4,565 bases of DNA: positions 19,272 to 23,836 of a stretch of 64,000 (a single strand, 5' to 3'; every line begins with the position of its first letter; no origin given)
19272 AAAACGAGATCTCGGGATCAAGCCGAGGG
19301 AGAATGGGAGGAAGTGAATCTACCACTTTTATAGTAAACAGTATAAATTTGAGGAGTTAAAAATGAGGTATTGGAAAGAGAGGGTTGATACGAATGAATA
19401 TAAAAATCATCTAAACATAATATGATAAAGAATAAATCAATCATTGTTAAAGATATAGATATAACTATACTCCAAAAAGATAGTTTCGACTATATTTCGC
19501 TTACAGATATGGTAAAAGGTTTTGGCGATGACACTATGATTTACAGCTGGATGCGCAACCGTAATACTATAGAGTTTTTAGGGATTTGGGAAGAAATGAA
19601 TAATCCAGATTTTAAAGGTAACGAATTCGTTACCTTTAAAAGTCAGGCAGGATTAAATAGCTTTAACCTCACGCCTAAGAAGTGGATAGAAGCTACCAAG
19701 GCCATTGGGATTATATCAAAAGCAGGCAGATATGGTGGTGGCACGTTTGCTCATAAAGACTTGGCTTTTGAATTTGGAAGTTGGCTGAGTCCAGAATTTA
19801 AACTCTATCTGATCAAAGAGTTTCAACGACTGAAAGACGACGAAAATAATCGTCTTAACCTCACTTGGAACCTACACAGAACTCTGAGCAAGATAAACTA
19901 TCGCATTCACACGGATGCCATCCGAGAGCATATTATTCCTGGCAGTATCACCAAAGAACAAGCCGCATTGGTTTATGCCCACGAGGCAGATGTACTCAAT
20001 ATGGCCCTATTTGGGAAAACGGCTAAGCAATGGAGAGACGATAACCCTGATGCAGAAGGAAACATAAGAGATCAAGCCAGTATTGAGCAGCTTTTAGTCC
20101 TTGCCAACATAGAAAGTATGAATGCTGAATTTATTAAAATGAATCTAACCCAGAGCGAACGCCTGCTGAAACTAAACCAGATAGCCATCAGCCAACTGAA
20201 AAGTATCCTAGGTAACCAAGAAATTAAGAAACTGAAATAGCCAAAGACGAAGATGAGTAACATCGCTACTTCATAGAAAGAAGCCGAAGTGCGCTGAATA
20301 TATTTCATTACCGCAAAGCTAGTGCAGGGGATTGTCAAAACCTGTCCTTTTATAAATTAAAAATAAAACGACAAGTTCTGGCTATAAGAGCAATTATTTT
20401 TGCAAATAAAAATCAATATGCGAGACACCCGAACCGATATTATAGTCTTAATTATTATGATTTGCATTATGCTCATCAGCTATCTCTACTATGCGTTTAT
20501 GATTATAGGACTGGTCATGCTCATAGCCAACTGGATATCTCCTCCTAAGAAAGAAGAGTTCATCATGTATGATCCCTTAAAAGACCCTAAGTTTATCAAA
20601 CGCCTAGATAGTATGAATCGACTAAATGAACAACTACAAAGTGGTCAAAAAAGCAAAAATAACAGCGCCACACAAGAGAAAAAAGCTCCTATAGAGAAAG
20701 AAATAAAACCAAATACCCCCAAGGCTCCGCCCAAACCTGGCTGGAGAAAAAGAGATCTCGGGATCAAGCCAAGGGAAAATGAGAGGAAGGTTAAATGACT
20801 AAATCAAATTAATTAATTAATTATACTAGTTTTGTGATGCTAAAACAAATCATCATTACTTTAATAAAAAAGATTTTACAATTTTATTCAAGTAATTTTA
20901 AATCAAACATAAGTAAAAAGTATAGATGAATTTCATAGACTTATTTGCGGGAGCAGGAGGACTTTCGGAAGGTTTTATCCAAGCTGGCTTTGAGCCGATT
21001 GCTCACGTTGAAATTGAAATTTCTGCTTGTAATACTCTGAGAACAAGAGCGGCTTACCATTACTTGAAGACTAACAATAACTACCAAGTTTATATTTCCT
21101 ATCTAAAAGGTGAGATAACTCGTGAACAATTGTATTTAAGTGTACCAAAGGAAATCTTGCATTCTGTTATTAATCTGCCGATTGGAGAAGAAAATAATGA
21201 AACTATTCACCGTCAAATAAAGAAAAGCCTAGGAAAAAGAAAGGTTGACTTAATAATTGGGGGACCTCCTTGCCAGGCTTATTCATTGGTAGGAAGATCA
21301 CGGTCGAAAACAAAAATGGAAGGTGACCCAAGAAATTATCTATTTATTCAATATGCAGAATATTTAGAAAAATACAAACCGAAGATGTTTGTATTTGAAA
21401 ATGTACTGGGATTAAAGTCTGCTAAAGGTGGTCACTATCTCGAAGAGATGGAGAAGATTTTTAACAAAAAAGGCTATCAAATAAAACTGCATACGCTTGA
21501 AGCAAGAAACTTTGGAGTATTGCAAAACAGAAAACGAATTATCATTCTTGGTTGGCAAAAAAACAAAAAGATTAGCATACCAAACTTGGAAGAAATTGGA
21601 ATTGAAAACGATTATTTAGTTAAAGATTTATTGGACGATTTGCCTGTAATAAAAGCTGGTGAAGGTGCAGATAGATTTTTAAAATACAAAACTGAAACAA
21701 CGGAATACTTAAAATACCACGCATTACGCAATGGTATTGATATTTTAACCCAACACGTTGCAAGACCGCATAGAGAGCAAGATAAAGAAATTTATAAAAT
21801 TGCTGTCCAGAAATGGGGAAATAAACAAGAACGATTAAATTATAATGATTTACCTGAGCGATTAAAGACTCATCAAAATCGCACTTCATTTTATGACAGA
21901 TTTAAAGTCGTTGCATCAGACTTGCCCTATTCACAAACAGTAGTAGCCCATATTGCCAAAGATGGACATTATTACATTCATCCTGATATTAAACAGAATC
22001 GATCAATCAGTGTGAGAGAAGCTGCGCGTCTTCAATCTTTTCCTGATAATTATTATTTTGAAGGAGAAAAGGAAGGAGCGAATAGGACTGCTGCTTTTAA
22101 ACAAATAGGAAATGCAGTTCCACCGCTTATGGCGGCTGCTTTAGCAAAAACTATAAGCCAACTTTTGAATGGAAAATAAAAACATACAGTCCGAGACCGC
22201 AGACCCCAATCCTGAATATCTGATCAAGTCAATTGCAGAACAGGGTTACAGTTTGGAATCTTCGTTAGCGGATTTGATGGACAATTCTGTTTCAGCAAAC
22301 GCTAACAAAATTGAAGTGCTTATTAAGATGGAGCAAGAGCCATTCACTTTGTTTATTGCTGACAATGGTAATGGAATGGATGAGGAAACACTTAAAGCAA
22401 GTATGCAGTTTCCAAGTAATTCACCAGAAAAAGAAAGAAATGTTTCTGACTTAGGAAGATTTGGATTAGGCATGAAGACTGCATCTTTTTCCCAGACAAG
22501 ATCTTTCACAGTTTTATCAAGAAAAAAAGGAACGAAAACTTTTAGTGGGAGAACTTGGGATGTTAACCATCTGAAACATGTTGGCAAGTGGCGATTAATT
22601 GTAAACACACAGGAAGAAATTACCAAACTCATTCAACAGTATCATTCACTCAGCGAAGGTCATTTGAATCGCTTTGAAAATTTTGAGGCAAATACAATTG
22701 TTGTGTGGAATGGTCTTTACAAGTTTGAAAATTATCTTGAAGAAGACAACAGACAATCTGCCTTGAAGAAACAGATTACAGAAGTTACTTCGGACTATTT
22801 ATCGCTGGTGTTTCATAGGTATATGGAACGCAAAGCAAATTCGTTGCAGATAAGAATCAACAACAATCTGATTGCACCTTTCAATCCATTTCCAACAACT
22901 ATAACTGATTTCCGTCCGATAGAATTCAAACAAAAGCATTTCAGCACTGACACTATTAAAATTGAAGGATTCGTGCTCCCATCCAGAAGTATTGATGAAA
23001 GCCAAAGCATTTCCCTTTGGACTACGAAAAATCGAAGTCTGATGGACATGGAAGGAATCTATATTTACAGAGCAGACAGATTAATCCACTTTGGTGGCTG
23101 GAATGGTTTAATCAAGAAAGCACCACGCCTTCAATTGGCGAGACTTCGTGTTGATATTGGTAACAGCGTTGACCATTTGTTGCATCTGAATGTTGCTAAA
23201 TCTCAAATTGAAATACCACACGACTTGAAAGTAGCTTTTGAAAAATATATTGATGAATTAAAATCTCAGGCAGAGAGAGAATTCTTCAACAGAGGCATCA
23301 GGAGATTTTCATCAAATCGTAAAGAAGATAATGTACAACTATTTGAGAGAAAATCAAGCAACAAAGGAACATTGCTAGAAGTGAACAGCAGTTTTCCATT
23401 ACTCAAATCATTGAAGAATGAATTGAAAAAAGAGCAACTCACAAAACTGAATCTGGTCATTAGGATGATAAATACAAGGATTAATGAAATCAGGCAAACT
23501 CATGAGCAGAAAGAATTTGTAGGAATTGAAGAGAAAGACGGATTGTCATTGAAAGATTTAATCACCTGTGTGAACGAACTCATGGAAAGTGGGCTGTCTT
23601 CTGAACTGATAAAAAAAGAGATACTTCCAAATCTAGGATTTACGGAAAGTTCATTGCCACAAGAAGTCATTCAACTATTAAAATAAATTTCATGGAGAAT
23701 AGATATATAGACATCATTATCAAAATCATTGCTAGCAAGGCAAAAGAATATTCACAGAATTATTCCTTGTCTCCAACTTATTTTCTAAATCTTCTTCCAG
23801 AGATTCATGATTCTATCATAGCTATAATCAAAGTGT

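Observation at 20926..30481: Five-gene operon Dcm / GHKL(MORC-like) ATPase / Z1 P-loop NTPase / PD-(D/E)XK / AIPR: candidate uncharacterised methylation-coupled defence system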

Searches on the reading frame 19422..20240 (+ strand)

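Call 10: search_protein_families(library=pfam, proteins=[window:19422-20240:+], max_evalue=0.01)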
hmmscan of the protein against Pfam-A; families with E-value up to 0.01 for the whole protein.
window:19422-20240:+ (272 aa): 1 family
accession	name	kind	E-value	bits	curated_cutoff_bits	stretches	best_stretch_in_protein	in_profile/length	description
PF04383.19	KilA-N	-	9.6e-22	77.3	23.8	1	11-138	5-105/107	KilA-N domain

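Call 77: search_protein_families(library=phrogs, proteins=[window:19422-20240:+], max_evalue=0.001)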
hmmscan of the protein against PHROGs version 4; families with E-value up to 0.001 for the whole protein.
window:19422-20240:+ (272 aa): 4 families
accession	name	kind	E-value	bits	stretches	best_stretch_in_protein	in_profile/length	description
phrog_2657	-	transcription regulation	3.9e-59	200.9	1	4-271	3-239/243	transcriptional regulator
phrog_32500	-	unknown function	1.7e-20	73.8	1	4-70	3-70/76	-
phrog_129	-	transcription regulation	8.7e-13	49.7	1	5-145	4-116/273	transcriptional regulator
phrog_2812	-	unknown function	3.7e-08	34.2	1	93-150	61-117/288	-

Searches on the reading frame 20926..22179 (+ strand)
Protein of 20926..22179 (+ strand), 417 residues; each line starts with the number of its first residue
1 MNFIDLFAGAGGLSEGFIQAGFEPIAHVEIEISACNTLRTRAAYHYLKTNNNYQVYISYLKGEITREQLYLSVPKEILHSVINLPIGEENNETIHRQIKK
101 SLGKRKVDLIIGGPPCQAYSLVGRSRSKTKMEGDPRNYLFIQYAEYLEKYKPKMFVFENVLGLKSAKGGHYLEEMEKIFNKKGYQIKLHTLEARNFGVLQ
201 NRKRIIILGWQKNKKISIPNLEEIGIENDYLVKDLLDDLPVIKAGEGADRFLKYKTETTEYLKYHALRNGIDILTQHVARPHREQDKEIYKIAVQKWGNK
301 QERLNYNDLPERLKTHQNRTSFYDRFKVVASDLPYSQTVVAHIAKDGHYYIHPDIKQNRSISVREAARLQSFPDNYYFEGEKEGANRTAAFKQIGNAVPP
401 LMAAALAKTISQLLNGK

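Call 3: search_protein_families(library=pfam, proteins=[window:20926-22179:+], max_evalue=0.01)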
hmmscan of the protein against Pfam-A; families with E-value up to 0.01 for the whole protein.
window:20926-22179:+ (417 aa): 1 family
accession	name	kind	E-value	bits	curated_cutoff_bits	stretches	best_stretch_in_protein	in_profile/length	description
PF00145.23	DNA_methylase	-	1.6e-63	215.5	22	2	89-411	45-323/324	C-5 cytosine-specific DNA methylase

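Call 4: search_protein_families(library=padloc, proteins=[window:20926-22179:+], max_evalue=0.01)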
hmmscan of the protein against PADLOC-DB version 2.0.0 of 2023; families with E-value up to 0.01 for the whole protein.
window:20926-22179:+ (417 aa): 63 families (the best 25 are shown)
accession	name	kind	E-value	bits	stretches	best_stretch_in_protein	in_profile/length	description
PDLC02649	DrmMII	-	3.9e-174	577.5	1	1-415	5-419/422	DrmMII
PDLC03232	MTase_II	-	4.6e-111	369.9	1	1-416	4-462/465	Type II methyltransferase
PDLC03234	MTase_II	-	1.5e-83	279.2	1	1-416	5-368/375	Type II methyltransferase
PDLC03378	MTase_II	-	2.9e-74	248.4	1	1-416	3-332/344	Type II methyltransferase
PDLC03326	MTase_II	-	9.4e-74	247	2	99-415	67-377/412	Type II methyltransferase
PDLC03237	MTase_II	-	1.5e-60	203.2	2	3-215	796-973/1036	Type II methyltransferase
PDLC02656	DrmMII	-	7e-59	197.9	2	3-242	7-235/491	DrmMII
PDLC00033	DruM2|DruM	-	7.6e-58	194.6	1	3-415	24-365/368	DNA cytosine methylase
PDLC03272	MTase_II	-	2.9e-57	192.7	1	2-416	76-392/407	Type II methyltransferase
PDLC02648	DrmMII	-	3.5e-57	192.2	2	103-416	94-453/468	DrmMII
PDLC00026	DruM2|DruM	-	1.1e-52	177.7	1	2-416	6-320/336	DNA cytosine methylase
PDLC03225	MTase_II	-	4.1e-48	162.5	3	174-415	364-599/615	Type II methyltransferase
PDLC00027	DruM2|DruM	-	7.7e-46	155.1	3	95-213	60-174/361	DNA cytosine methylase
PDLC00030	DruM2|DruM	-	3.6e-44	149.5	1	3-416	8-366/380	DNA cytosine methylase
PDLC00031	DruM2|DruM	-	7.2e-44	148.3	2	90-212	55-173/361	DNA cytosine methylase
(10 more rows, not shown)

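Call 5: search_protein_families(library=ncbifam, proteins=[window:20926-22179:+], max_evalue=0.01)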
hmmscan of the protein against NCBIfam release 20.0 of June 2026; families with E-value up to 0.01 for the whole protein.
window:20926-22179:+ (417 aa): 2 families
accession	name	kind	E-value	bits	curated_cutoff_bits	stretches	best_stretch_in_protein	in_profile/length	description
TIGR00675.1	dcm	superfamily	2.1e-52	178.8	100.65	2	98-410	53-329/329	DNA (cytosine-5-)-methyltransferase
NF007772.0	PRK10458.1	subfamily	3.3e-14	52.3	710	1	2-216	90-292/472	DNA cytosine methylase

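Call 64: search_solved_structures(query=window:20926-22179:+, max_evalue=1e-10)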
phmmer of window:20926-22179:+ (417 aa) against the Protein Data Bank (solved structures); distinct sequences matched with E-value up to 1e-10: 41.
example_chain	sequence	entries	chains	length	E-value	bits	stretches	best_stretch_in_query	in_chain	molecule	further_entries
1dct_A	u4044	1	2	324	1.6e-30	109.6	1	106-217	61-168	PROTEIN (MODIFICATION METHYLASE HAEIII)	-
3ubt_Y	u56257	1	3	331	3.1e-29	105.4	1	106-217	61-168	Modification methylase HaeIII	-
5guv_A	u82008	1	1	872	3.1e-26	95.5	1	104-216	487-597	DNA (cytosine-5)-methyltransferase 1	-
3pt9_A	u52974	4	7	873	4.4e-26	95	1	104-216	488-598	DNA (cytosine-5)-methyltransferase 1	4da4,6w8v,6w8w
3pt6_A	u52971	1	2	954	6e-26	94.6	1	104-216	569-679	DNA (cytosine-5)-methyltransferase 1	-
6x9i_A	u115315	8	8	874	1.7e-25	93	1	98-216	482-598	DNA (cytosine-5)-methyltransferase 1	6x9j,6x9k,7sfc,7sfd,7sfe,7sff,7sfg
9v36_A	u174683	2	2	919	2.1e-25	92.8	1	98-216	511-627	DNA (cytosine-5)-methyltransferase 1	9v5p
3av4_A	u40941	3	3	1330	2.2e-25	92.7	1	104-216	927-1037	DNA (cytosine-5)-methyltransferase 1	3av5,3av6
5wy1_A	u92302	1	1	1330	2.2e-25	92.7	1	104-216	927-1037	DNA (cytosine-5)-methyltransferase 1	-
3pta_A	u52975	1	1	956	2.5e-25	92.5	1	98-216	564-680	DNA (cytosine-5)-methyltransferase 1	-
3swr_A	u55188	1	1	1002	3e-25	92.2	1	98-216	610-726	DNA (cytosine-5)-methyltransferase 1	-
4yoc_A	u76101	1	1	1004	3.1e-25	92.2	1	98-216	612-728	DNA (cytosine-5)-methyltransferase 1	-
5gut_A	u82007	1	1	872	3.7e-25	91.9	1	104-216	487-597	DNA (cytosine-5)-methyltransferase 1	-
9z07_A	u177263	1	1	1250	7.3e-25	91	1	98-216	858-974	DNA (cytosine-5)-methyltransferase 1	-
4wxx_A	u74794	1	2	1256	7.4e-25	91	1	98-216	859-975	DNA (cytosine-5)-methyltransferase 1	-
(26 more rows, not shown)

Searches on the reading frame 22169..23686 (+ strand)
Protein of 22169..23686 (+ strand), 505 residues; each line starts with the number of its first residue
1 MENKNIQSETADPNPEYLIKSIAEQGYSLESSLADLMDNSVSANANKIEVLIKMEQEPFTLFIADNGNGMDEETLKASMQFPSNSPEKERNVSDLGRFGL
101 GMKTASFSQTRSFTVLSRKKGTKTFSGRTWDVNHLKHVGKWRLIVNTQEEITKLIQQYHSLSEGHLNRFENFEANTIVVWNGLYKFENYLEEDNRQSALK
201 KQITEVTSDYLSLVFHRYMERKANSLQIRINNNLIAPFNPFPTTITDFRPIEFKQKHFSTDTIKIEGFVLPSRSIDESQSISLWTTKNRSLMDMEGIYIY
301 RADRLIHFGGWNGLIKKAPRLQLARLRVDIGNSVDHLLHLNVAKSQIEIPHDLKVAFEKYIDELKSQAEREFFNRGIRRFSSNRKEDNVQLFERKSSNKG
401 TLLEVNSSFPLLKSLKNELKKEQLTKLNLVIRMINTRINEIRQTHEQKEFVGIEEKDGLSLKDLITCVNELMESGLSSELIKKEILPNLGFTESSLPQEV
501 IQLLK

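Call 3: search_protein_families(library=pfam, proteins=[window:22169-23686:+], max_evalue=0.01)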
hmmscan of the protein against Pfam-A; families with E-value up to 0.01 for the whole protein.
window:22169-23686:+ (505 aa): 2 families
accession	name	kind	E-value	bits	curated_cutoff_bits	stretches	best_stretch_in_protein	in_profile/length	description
PF13589.12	HATPase_c_3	-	1.8e-29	103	25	1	27-152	1-125/137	Histidine kinase-, DNA gyrase B-, and HSP90-like ATPase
PF02518.31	HATPase_c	-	5.1e-06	27.3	26.4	1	30-105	7-80/111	Histidine kinase-, DNA gyrase B-, and HSP90-like ATPase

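Call 4: search_protein_families(library=padloc, proteins=[window:22169-23686:+], max_evalue=0.01)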
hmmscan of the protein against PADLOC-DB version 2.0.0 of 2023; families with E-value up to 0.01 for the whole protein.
window:22169-23686:+ (505 aa): 2 families
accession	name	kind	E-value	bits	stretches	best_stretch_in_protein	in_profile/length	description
PDLC02204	MzaB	-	2e-42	143.3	1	10-436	6-419/500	-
PDLC03419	REase_II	-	0.004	13.5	1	31-136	27-137/695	Type II restriction enzyme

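Call 5: search_protein_families(library=ncbifam, proteins=[window:22169-23686:+], max_evalue=0.01)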
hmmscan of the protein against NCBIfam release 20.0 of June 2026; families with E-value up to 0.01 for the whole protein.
window:22169-23686:+ (505 aa): 9 families
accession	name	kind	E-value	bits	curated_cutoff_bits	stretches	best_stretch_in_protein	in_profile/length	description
NF041932.1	MzaB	equivalog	3.8e-59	200.3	850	1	19-487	2-464/480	MZA anti-phage system associated ATPase MzaB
NF000951.0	PRK00095.2-1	equivalog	2.1e-06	26.7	391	1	28-124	24-120/559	DNA mismatch repair endonuclease MutL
NF047352.1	P_loop_sacsin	domain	8.3e-06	26.2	50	1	33-105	4-70/80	sacsin N-terminal ATP-binding-like domain-containing protein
NF003555.1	PRK05218.1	equivalog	8e-05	21.3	371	1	35-130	46-149/614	molecular chaperone HtpG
NF040750.1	tetrathio_HK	equivalog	0.00018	20.2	750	1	28-80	456-508/555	tetrathionate respiration histidine kinase TtrS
TIGR00585.2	mutl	equivalog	0.0002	20.4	180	1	35-77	27-68/555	DNA mismatch repair endonuclease MutL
NF000953.0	PRK00095.2-4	equivalog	0.00048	19.2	693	1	31-124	25-118/611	DNA mismatch repair endonuclease MutL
NF007007.0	PRK09470.1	equivalog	0.001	18.1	486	1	25-77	352-404/463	envelope stress sensor histidine kinase CpxA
NF033792.0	ActS_PrrB_HisK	equivalog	0.0063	15.4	350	1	32-102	315-385/423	ActS/PrrB/RegB family redox-sensitive histidine kinase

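Call 63: search_solved_structures(query=window:22169-23686:+, max_evalue=0.01)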
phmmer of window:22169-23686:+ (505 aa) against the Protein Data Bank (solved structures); distinct sequences matched with E-value up to 0.01: 6.
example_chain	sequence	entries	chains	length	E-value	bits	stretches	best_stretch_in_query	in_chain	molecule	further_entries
9cdi_A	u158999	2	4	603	1.1e-06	31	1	29-129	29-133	ATPase MORC2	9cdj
5of9_A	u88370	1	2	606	1.1e-06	31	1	29-129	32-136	MORC family CW-type zinc finger protein 2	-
5ofa_B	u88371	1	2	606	1.1e-06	31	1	29-129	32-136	MORC family CW-type zinc finger protein 2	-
9cdf_A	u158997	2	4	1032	3.9e-06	29.2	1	29-129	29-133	ATPase MORC2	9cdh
5ofb_B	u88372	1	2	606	4.7e-06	28.9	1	29-129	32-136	MORC family CW-type zinc finger protein 2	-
9cdg_A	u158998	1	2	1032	9.5e-06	27.9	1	29-129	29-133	ATPase MORC2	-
